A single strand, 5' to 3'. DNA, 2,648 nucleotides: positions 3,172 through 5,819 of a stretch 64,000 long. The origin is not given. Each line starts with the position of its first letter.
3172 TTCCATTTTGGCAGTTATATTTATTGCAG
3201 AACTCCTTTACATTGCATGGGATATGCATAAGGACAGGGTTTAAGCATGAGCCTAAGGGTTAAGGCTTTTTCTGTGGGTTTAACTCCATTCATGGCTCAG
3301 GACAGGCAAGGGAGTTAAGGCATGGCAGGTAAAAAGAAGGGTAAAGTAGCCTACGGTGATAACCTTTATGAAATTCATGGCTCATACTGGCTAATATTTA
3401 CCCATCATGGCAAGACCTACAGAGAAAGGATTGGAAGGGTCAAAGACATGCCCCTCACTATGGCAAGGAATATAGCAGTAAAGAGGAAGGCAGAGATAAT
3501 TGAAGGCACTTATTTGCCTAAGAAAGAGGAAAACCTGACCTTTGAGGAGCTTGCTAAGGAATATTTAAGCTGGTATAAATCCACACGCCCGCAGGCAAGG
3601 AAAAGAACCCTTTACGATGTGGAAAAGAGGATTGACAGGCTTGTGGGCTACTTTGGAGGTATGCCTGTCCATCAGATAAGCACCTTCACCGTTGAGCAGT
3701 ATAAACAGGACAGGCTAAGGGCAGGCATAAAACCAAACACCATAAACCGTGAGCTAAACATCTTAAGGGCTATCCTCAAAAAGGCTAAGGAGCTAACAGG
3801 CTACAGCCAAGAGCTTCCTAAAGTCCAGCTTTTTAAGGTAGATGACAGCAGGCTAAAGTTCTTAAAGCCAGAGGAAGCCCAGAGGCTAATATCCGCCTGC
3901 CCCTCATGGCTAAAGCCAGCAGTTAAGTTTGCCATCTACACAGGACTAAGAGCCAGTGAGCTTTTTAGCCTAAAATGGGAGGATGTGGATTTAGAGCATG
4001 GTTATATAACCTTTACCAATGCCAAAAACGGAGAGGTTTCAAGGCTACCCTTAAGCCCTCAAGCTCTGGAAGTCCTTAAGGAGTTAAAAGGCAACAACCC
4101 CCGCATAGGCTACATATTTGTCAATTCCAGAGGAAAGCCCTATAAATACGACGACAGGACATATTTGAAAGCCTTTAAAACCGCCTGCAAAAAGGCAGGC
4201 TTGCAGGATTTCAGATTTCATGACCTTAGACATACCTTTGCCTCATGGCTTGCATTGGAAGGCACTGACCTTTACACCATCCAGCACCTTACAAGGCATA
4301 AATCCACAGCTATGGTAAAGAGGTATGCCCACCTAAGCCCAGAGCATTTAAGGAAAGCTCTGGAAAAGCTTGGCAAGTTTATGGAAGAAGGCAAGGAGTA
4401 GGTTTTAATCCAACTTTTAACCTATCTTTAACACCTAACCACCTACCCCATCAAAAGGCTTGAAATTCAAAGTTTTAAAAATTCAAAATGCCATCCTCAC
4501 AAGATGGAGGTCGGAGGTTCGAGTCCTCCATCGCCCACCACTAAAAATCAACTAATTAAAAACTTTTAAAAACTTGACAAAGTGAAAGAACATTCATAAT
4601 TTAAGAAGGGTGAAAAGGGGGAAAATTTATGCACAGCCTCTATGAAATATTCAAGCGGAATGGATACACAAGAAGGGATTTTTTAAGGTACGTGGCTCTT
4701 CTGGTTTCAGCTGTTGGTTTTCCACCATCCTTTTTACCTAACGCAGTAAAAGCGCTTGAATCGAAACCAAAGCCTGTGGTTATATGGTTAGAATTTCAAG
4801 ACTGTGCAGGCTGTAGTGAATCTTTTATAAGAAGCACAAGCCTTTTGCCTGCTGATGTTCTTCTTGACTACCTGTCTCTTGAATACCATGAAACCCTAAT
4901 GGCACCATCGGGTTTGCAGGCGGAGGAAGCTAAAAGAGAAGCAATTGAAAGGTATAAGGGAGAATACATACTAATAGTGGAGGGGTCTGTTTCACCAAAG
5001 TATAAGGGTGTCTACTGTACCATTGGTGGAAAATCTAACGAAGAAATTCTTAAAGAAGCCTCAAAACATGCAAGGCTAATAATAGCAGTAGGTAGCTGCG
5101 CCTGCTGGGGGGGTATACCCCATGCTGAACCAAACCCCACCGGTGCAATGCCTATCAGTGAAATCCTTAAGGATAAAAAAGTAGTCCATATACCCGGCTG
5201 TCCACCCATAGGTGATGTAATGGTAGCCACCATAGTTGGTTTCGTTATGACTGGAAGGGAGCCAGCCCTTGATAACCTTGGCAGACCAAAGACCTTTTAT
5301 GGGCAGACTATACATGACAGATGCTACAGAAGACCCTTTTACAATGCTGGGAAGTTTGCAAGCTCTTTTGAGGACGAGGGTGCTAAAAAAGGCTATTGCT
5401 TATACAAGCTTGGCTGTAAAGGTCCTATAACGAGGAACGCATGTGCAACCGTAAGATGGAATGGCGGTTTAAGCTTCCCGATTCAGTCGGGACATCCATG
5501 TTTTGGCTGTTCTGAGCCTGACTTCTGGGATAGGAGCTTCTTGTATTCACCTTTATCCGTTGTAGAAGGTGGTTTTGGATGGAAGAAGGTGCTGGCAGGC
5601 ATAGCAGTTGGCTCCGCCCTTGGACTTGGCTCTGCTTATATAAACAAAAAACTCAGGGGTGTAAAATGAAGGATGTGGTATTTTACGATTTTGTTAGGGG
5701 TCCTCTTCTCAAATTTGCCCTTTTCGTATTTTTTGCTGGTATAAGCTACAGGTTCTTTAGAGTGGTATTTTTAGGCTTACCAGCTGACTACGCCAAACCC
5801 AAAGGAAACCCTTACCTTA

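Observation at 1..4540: Integrase-bearing element E1 inserted into a tRNA-Val(CAC) gene, of no family I recognise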

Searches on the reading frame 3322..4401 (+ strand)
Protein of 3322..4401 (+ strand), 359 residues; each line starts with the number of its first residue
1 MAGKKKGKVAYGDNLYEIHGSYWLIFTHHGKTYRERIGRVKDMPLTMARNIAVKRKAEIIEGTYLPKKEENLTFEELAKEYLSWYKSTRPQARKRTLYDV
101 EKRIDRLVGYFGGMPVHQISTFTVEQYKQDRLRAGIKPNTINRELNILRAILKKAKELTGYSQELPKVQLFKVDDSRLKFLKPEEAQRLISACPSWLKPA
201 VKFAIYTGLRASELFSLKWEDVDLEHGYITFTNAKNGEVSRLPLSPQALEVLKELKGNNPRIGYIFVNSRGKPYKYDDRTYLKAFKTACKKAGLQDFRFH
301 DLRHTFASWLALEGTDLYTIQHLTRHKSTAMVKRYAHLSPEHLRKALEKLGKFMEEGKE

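Call 4: search_protein_families(library=pfam, proteins=[window:3322-4401:+], max_evalue=0.1)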
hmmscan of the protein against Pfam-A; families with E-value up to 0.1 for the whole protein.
window:3322-4401:+ (359 aa): 6 families
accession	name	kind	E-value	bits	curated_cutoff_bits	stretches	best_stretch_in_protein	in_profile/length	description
PF00589.27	Phage_integrase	-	1.4e-39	136.1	27.1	1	179-341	1-171/172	Phage integrase family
PF24624.1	Int_N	-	4e-08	34.3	27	1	99-166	25-92/100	Phage integrase, N-terminal domain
PF14659.12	Phage_int_SAM_3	-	2.9e-05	24.7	22.6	1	73-127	1-53/58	Phage integrase, N-terminal SAM-like domain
PF13102.12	Phage_int_SAM_5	-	0.00013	22.7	22.3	1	73-157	1-84/98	Phage integrase SAM-like domain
PF13356.12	Arm-DNA-bind_3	-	0.046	14.3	27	0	10-63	18-74/83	Arm DNA-binding domain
PF12834.13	Phage_int_SAM_2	-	0.086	13.8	22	0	116-155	46-85/91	Phage integrase, N-terminal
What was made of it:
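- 3322..4401 (+): Tyrosine integrase of 359 aa, with an N-terminal arm-binding-like domain, a SAM-like core-binding domain and a catalytic domain. Pfam Phage_integrase E = 1.4e-39, Int_N E = 4e-8, Phage_int_SAM_3 E = 3e-5 (call 4).
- Checked: The integrase ORF at 3322-4401 (+) matches Pfam Phage_integrase at E = 1.4e-39 (call 4).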

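Call 16: search_protein_families(library=phrogs, proteins=[window:3322-4401:+], max_evalue=0.01)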
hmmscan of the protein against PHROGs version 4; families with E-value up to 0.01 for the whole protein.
window:3322-4401:+ (359 aa): 9 families
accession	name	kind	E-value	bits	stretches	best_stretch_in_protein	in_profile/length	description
phrog_1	-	integration and excision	9e-79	267.3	1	4-356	102-453/611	integrase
phrog_216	-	integration and excision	1.6e-44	153.2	1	169-351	44-237/301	integrase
phrog_35951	-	unknown function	1.5e-17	64.9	1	283-350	7-74/97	-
phrog_37709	-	unknown function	2.3e-13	51.1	1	143-226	23-106/116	-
phrog_7685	-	integration and excision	6.4e-11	43.2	1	239-353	128-238/240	integrase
phrog_7269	-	integration and excision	2.8e-07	31.4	1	279-348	11-79/89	integrase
phrog_25190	-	integration and excision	4.9e-06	27.9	1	276-352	26-103/109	integrase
phrog_22184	-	unknown function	6.2e-05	23.6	0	70-160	67-153/254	-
phrog_7244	-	integration and excision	0.005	17.1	1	172-245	173-244/263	integrase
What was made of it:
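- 3322..4401 (+): PHROG 1 integrase E = 9e-79 (call 16).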

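Call 54: search_protein_families(library=ncbifam, proteins=[window:3322-4401:+], max_evalue=0.05)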
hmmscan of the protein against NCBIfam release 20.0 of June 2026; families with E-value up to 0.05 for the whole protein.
window:3322-4401:+ (359 aa): 13 families
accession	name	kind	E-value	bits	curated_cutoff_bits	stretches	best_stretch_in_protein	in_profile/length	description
NF040815.2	recomb_XerA_Arch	equivalog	2.5e-32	112.5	220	1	94-346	14-262/263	site-specific tyrosine recombinase/integron integrase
TIGR02224.1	recomb_XerC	equivalog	8.6e-21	74.6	335.15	1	115-347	40-286/295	tyrosine recombinase XerC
TIGR02225.1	recomb_XerD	equivalog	1.5e-19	70.4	329.6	1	94-349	15-285/290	site-specific tyrosine recombinase XerD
NF001399.0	PRK00283.1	subfamily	3e-18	66.1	279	1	113-348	45-293/300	tyrosine recombinase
NF003462.0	PRK05084.1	equivalog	1.4e-11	43.7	267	1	205-351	205-357/360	tyrosine recombinase XerS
TIGR02249.1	integrase_gron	subfamily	2.8e-11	43.3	265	2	277-341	238-303/315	integron integrase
NF011946.0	PRK15417.1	equivalog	1.6e-09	37.4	435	1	276-338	252-315/337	integron integrase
NF040693.1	recomb_GmtY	equivalog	3.3e-09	36.5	340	1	256-347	344-441/441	gamma-mobile-trio recombinase GmtY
NF002331.0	PRK01287.1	subfamily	5.8e-09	35.4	371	1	207-346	174-320/365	site-specific tyrosine recombinase XerC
NF007371.0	PRK09871.1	subfamily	4e-08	33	222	1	203-336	34-172/198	tyrosine-type DNA invertase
NF007370.0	PRK09870.1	subfamily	1.9e-05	24.4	221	1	204-329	41-170/200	tyrosine-type DNA invertase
NF002685.0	PRK02436.1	equivalog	2.6e-05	24.2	178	1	205-335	122-243/245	site-specific tyrosine recombinase XerD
NF041502.1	integrase_1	equivalog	0.0076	15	350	0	302-346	324-368/484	site-specific integrase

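Call 83: search_dna_similar(query=window:3322-4401:+, collection=phages, mode=protein, max_rows=10)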
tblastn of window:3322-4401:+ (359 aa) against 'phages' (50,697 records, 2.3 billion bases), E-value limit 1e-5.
Records with a match: 2493; places in all: 2515; records where one place covers at least 80% of the query: 651.
Best place of each record, by identity: <60% 2493.
By first word of the organism name: Mycobacterium 495; Streptococcus 277; Gordonia 173; Bacteriophage 122; Pseudomonas 113; Escherichia 107; Salmonella 104; Staphylococcus 92; Klebsiella 90; Burkholderia 76; and 106 more.
By host as written in the record: Mycobacterium smegmatis mc2 155 339; - 238; Gordonia terrae 3612 148; Mycobacterium smegmatis mc#155 68; Klebsiella pneumoniae 64; Escherichia coli 40; Ralstonia solanacearum 40; Pseudomonas aeruginosa 38; and 780 more.
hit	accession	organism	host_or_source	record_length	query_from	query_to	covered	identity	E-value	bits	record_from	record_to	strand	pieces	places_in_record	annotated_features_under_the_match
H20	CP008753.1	Burkholderia phage BEK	Burkholderia pseudomallei 9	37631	19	353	93%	30.7%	5e-34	138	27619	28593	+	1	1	phage integrase family protein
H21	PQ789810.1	Burkholderia phage vB_FUB5a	Burkholderia sp.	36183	19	353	93%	30.6%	4e-34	139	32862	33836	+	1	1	integrase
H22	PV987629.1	Burkholderia phage vB_FUB41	Burkholderia pseudomallei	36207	19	353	93%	30.6%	4e-34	139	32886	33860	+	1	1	integrase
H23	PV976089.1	Burkholderia phage vB_SBP26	Burkholderia pseudomallei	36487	19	353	93%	30.6%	4e-34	139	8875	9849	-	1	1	integrase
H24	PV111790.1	Burkholderia phage vB_SBP36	Burkholderia pseudomallei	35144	19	353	93%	30.6%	6e-34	138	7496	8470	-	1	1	integrase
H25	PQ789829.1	Burkholderia phage vB_SBP30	Burkholderia sp.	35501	19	353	93%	30.6%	6e-34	138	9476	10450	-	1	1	integrase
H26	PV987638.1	Burkholderia phage vB_SBP40b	Burkholderia pseudomallei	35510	19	353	93%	30.6%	6e-34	138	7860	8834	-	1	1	integrase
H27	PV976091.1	Burkholderia phage vB_FKKS3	Burkholderia pseudomallei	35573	19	353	93%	30.6%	6e-34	138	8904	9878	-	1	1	integrase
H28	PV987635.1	Burkholderia phage vB_SBP27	Burkholderia pseudomallei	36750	19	353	93%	30.6%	6e-34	138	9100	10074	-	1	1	integrase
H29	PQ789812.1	Burkholderia phage vB_SBP34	Burkholderia sp.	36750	19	353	93%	30.6%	6e-34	138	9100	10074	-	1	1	integrase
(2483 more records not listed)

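Call 84: search_dna_similar(query=window:3322-4401:+, collection=plasmids, mode=protein, max_rows=10)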
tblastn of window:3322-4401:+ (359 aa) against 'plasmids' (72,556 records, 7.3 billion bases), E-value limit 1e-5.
Records with a match: 3882; places in all: 4379; records where one place covers at least 80% of the query: 224.
Best place of each record, by identity: <60% 3882.
By first word of the organism name: Escherichia 1494; Salmonella 484; Acinetobacter 217; Bacillus 191; Shigella 117; Klebsiella 109; Pseudomonas 100; Sinorhizobium 69; Rhizobium 67; Enterobacter 61; and 232 more.
By predicted mobility (MOB-suite, as given by PLSDB): conjugative 2465; non-mobilizable 1000; mobilizable 417.
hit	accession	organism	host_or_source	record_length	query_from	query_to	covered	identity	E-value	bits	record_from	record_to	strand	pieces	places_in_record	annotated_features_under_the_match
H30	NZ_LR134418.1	Legionella adelaidensis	environmental,Cooling tower water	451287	26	351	91%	31.9%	1e-31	133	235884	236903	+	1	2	site-specific integrase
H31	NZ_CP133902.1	Vibrio parahaemolyticus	Penaeus vannamei,Diseased shrimp,shrimp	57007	22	351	92%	30.6%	2e-36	147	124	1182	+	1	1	site-specific integrase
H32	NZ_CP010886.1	Vibrio parahaemolyticus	Shrimps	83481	22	351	92%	30.3%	3e-36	147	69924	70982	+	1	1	site-specific integrase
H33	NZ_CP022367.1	Azospirillum sp. TSH58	single cell,paddy soils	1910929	22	350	92%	30.2%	2e-28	124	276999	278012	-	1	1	record has no annotation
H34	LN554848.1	Aliivibrio wodanis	-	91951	21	359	94%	28.5%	7e-17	161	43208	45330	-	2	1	phage integrase (x2)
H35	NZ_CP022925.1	Klebsiella pneumoniae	Homo sapiens,sputum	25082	30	356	91%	29.5%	7e-38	151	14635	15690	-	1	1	site-specific integrase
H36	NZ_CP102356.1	Paracoccus sp. SMMA_5_TC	pure culture,Lotus pond, a sulfur-borax ...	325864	21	354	93%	28.6%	2e-21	103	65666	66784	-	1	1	site-specific integrase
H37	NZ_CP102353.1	Paracoccus sp. SMMA_5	pure culture,Lotus pond, a sulfur-borax ...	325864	21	354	93%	28.6%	2e-21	103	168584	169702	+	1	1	site-specific integrase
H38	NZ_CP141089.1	Escherichia coli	Homo sapiens,Infected Human Urine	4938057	30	343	87%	29.9%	2e-37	150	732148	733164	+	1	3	none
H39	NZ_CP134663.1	Escherichia coli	Larus michahellis,bacteria,cloaca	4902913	30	343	87%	29.7%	6e-37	149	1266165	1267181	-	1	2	none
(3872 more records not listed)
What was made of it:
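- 3322..4401 (+): About 30% identical to phage and plasmid integrases (calls 83, 84).
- Closest known: tRNA-gene genomic islands and integrative elements of the anticodon-centred att class. Different: The integrase is only about 30% identical to any integrase in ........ or PLSDB (calls 83, 84).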

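Call 95: search_protein_families(library=padloc, proteins=[L166:2-3133:+, L166:3109-5232:+, L166:5219-6634:+, L166:6912-7352:-, L166:7488-7919:+], max_evalue=0.001)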
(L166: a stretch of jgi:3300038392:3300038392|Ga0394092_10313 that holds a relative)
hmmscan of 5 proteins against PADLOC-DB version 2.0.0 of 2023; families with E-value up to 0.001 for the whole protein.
L166:2-3133:+ (1043 aa): 10 families
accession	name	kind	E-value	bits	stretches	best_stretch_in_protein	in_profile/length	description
PDLC02472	BrxC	-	9.7e-81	270.1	1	4-999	81-1089/1123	BrxC-PglY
PDLC02477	BrxC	-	1.1e-69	233.3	1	4-893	84-1007/1419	BrxC-PglY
PDLC02490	BrxC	-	6.5e-49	164.8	2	4-460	80-544/1133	BrxC-PglY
PDLC02475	BrxC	-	1.5e-31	107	1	142-843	230-935/937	BrxC-PglY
PDLC02480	BrxC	-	1.4e-29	100.1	1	140-478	221-559/1389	BrxC-PglY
PDLC02485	BrxC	-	1.7e-20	70.3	1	156-431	239-522/1376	BrxC-PglY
PDLC02781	SspC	-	1.5e-17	60.8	1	148-386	160-418/1104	SspC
PDLC02779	SspC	-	1.7e-13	47.3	1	104-386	125-426/1054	SspC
PDLC02778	SspC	-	9.2e-11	38.2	1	140-439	144-457/1053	SspC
PDLC02777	SspC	-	3.3e-05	20.2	1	278-388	306-419/1097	SspC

L166:3109-5232:+ (707 aa): 4 families
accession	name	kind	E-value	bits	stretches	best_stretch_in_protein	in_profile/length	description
PDLC02546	PglZ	-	3.3e-36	123.2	2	368-703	417-766/769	PglZ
PDLC02542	PglZ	-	1.1e-22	78.1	1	386-705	456-795/797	PglZ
PDLC02560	PglZ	-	8.1e-16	55.3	1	369-608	433-696/798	PglZ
PDLC02544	PglZ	-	4.6e-13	46.4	1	372-606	420-665/772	PglZ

L166:5219-6634:+ (471 aa): 5 families
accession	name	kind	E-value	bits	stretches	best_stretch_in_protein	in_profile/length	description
PDLC02505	BrxL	-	6.2e-192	636.8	1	4-471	2-478/482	BrxL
PDLC02508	BrxL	-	1e-86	289.8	1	4-463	2-460/698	BrxL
PDLC02506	BrxL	-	1.5e-80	269.3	1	3-455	5-457/680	BrxL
PDLC02507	BrxL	-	1.2e-61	207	1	29-463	37-469/482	BrxL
PDLC02509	BrxL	-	2.8e-53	179.3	1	140-455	190-503/535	BrxL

L166:6912-7352:- (146 aa): 0 families

L166:7488-7919:+ (143 aa): 0 families

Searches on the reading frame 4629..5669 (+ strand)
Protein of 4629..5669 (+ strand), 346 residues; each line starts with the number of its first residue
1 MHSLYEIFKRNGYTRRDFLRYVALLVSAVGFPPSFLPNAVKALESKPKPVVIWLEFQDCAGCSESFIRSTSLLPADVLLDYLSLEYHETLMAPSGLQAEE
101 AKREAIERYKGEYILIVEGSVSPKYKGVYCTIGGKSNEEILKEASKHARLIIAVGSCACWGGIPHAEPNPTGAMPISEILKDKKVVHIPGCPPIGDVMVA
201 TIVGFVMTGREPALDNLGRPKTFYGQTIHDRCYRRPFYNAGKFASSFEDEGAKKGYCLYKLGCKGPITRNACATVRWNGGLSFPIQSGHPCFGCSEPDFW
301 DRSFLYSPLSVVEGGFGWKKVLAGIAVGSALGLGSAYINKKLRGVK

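Call 18: find_related_loci(query=window:4629-5669:+, collection=genome_contigs, flank=10000)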
Query window:4629-5669:+ (346 aa) in genome_contigs; peptide patterns used: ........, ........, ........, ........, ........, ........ (x = any residue, [..] = any of these).
599 stretches matched a pattern (row limit reached: there are more); 575 encode a relative of the query (tblastn E <= 1e-3); the best 80 are kept; 80 distinct loci.
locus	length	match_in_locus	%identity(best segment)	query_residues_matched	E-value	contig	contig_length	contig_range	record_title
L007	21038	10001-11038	75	1-346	2e-179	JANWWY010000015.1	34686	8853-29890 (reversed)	MAG: Aquificaceae bacterium isolate SKYG33 NODE_15_length_34686_cov_7.389693, whole genome shotgun sequence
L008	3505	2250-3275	72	1-344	8e-179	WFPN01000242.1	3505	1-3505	MAG: Aquificaceae bacterium isolate S012_62 k151_385720, whole genome shotgun sequence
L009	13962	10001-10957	75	1-321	1e-170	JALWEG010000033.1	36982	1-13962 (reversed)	MAG: Aquificaceae bacterium isolate T11_metabat1_scaf2bin.071 T11_NODE_281_length_36982_cov_2.197694, whole genome shotg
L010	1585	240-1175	60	1-310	6e-147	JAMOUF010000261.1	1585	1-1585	MAG: Campylobacterales bacterium isolate PIR-30_maxbin2_scaf2bin.145 PIR-30_scaffold_55595_c1, whole genome shotgun sequ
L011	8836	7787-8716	55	2-311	4e-122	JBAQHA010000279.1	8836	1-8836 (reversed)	MAG: Oricola sp. isolate MFD07001_ilm_asm_bin3 k127_124585, whole genome shotgun sequence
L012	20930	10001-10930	55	2-311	7e-120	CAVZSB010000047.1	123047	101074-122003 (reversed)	MAG: uncultured Alphaproteobacteria bacterium isolate MFD05705.bin.1.150 genome assembly, contig: contig_80342, whole ge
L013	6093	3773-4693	55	4-310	1e-117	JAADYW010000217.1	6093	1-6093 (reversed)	MAG: Chloroflexi bacterium isolate TC_152 k99_2629939, whole genome shotgun sequence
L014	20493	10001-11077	52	3-346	8e-117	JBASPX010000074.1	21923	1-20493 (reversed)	MAG: Candidatus Saccharicenans sp. isolate MFD13492_ilm_asm_bin24 k127_90491, whole genome shotgun sequence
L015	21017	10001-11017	51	1-340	2e-116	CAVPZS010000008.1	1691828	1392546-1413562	MAG: uncultured Alphaproteobacteria bacterium isolate MFD00082.bin.2.108 genome assembly, contig: contig_1575, whole gen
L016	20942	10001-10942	57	12-327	3e-116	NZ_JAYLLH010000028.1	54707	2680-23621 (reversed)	Mesobacterium hydrothermale strain TK19101 contig28, whole genome shotgun sequence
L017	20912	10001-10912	54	3-306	8e-116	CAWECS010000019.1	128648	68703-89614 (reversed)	MAG: uncultured Gammaproteobacteria bacterium isolate MFD03551.bin.2.28 genome assembly, contig: contig_73355, whole gen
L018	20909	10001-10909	53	1-303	6e-116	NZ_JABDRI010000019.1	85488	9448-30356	MAG: Lutibacter sp. isolate Site_C25 k127_185100, whole genome shotgun sequence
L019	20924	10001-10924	55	4-311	1e-115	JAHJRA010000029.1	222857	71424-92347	MAG: Gammaproteobacteria bacterium isolate OS_PC_MetaG.mb.126 OS_PC_MetaG.mb.126_k141_533971, whole genome shotgun seque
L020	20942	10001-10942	52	3-316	3e-115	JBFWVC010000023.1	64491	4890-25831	MAG: Hyphomicrobiaceae bacterium isolate CA_2019_TPBF_85 NODE_3334_length_64491_cov_218.047635_TPBF, whole genome shotgu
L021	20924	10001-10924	53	2-309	2e-115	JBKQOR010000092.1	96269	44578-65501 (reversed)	MAG: Rhodomicrobium sp. isolate LAWAr2D2E2F__bin_105 LAWAr2D2E2F_000000062123, whole genome shotgun sequence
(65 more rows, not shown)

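Call 24: find_encoding_contigs(protein=window:4629-5669:+, flank=10000, max_places=10)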
Protein window:4629-5669:+ (346 aa): 2 contigs read that carry it; 2 places shown.
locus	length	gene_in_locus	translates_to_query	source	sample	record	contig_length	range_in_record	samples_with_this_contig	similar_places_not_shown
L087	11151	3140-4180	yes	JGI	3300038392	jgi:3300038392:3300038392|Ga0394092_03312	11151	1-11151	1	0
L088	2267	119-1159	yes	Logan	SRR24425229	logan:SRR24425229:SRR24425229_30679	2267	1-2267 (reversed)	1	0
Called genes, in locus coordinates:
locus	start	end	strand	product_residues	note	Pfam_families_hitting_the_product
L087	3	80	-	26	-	?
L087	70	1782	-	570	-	PF01336:tRNA_anti-codon, PF00152:tRNA-synt_2, PF01409:tRNA-synt_2d (faint)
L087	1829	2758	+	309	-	PF00850:Hist_deacetyl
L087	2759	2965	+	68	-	-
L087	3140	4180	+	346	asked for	PF01058:Oxidored_q6, PF14720:NiFe_hyd_SSU_C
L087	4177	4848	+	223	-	-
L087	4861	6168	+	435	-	PF13187:Fer4_9 (faint), PF12838:Fer4_7 (weak), PF13183:Fer4_8, PF13534:Fer4_17 (weak), PF02754:CCG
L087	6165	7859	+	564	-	PF27537:HoxH (weak), PF00374:NiFeSe_Hases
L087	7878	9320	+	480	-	PF01139:RtcB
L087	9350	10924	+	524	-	PF00575:S1, PF09883:DUF2110 (faint), PF23459:S1_RRP5 (faint), PF13509:S1_2 (faint), PF21543:CvfB_2nd (faint), PF00575:S1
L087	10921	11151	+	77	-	?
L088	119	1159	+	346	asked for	PF01058:Oxidored_q6, PF14720:NiFe_hyd_SSU_C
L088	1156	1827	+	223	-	-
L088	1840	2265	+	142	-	?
